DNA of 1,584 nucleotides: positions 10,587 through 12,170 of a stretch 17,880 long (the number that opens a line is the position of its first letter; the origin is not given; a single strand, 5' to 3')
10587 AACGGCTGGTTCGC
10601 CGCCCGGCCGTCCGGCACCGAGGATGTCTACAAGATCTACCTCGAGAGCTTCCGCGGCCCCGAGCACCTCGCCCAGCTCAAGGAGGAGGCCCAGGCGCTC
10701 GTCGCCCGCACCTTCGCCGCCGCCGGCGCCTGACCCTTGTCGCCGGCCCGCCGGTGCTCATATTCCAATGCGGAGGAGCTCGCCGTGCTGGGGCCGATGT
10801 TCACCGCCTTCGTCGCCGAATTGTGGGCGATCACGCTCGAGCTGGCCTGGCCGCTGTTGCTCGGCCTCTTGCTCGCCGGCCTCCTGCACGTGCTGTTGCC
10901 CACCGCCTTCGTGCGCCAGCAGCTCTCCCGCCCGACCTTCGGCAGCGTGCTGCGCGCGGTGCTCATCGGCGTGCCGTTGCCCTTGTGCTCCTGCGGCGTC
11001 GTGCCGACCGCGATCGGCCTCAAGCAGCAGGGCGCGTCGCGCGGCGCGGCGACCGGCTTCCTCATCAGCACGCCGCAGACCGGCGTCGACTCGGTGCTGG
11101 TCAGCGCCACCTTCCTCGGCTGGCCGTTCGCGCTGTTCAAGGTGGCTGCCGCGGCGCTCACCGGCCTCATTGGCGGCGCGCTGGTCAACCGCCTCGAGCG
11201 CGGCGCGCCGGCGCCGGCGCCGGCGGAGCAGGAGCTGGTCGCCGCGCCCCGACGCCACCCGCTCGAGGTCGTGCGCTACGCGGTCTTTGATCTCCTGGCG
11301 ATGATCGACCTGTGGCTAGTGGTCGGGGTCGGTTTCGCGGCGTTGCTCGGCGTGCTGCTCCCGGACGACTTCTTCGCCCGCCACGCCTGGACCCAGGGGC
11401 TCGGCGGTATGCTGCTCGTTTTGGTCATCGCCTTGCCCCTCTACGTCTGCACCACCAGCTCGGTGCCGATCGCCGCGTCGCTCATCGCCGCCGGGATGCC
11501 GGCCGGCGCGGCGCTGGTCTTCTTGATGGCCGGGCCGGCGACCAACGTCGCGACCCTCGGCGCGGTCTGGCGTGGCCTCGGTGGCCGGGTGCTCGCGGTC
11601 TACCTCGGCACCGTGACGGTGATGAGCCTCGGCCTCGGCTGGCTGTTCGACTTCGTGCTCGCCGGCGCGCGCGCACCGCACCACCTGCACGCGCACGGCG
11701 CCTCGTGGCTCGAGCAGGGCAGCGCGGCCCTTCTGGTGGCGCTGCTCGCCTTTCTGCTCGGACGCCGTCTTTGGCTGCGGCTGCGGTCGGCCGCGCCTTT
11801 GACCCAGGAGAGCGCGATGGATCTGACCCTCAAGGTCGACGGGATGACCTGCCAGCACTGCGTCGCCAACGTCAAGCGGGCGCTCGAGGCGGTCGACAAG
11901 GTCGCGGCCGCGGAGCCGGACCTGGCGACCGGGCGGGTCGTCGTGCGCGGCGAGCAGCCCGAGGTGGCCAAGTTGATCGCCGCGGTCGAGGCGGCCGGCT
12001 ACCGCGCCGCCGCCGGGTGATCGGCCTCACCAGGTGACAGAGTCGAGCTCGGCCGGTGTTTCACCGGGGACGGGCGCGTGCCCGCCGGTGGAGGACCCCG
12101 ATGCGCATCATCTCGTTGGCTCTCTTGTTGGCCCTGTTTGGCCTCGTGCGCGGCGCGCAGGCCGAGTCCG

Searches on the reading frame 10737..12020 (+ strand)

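Call 3: search_protein_families(library=pfam, proteins=[window:10737-12020:+], max_evalue=0.1)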
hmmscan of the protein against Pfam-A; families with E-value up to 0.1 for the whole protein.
window:10737-12020:+ (427 aa): 2 families
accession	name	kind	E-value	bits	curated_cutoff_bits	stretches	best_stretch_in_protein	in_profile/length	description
PF03773.19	ArsP_1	-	6.9e-43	147.3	32.3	1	29-305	9-293/294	Predicted permease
PF00403.32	HMA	-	3.3e-16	59.9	24.8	1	364-422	1-61/62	Heavy-metal-associated domain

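Call 4: search_protein_families(library=ncbifam, proteins=[window:10737-12020:+], max_evalue=0.1)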
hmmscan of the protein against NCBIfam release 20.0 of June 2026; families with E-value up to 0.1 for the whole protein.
window:10737-12020:+ (427 aa): 15 families
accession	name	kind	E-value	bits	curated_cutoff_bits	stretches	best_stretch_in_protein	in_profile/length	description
NF033936.1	CuZnOut_SO0444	equivalog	1.9e-92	310.1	300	2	30-157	2-129/351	SO_0444 family Cu/Zn efflux transporter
NF040736.1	efflux_SaoE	equivalog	4.1e-35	121.7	325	1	38-310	21-300/352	efflux transporter SaoE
NF047957.1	CopZ_AFE_1862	equivalog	2e-18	66.5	85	1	364-424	2-61/62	CopZ family metallochaperone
NF033795.1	chaper_CopZ_Bs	exception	1.9e-11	44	91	1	364-422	3-63/66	copper chaperone CopZ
TIGR00003.1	TIGR00003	subfamily_domain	1.6e-09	37.8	62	1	364-424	3-65/66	copper ion binding protein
NF010311.1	PRK13748.1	subfamily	2.1e-09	36.8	600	1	364-425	2-64/560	mercury(II) reductase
NF033794.2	chaper_CopZ_Eh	exception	2.9e-09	36.9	95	1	364-425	3-66/68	copper chaperone CopZ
NF007952.0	PRK10671.1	equivalog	3.7e-09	35.3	1316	1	362-425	104-166/838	copper-exporting P-type ATPase CopA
NF041115.1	UxxU_metal_bind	equivalog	6.8e-09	35.8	95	1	362-425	5-70/74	metal-binding (seleno)protein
NF045683.1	MerT_CopZ_Se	exception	4.6e-07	29.5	375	1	331-425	134-228/235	MerT/CopZ fusion-like heavy metal transport selenoprotein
TIGR02052.1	MerP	equivalog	4.7e-07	30.2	92.55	1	362-423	24-87/92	mercury resistance system periplasmic binding protein MerP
NF033781.1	chaper_CopP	exception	2.4e-06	27.6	112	1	364-422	3-62/65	copper-binding metallochaperone CopP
NF033556.1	MerTP_fusion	equivalog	4.5e-06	26.4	180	1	356-424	115-185/186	mercuric transport protein MerTP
NF008262.1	PRK11033.1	equivalog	1.5e-05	23.7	1005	1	357-423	37-103/731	zinc/cadmium/mercury/lead-transporting ATPase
NF033775.1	P_type_ZntA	exception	3.4e-05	22.3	1240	1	357-423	44-110/732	Zn(II)/Cd(II)/Pb(II) translocating P-type ATPase ZntA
